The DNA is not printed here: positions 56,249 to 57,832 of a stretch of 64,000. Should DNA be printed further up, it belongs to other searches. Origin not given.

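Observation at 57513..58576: HepT/MNT toxin-antitoxin cassette flanked by a perfect 164-bp direct duplication of the serS 3' end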

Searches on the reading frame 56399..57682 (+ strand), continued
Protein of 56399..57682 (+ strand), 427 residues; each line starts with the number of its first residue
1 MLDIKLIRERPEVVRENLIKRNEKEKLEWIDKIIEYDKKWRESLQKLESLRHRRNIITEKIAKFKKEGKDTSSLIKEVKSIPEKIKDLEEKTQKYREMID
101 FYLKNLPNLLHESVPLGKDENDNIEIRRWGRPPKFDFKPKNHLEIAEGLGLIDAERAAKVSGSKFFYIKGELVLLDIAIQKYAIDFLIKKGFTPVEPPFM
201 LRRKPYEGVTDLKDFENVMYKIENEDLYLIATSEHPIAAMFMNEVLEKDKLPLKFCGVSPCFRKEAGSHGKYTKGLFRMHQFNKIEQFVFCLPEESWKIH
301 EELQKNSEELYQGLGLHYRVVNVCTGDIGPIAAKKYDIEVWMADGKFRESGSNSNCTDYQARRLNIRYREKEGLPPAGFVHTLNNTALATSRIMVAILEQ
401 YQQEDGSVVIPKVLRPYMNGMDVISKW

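Call 22: find_encoding_contigs(protein=P0001, flank=10000, max_places=10)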
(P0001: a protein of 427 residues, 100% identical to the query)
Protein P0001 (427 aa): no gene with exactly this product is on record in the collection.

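Call 53: search_protein_families(library=pfam, proteins=[L056:10653-11579:+], max_evalue=0.01)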
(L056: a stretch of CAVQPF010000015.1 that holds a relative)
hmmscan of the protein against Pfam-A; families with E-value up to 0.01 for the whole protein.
L056:10653-11579:+ (308 aa): 1 family
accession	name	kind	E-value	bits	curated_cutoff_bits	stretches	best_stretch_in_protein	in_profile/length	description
PF00589.27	Phage_integrase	-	3.4e-08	33.9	27.1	1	134-274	21-166/172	Phage integrase family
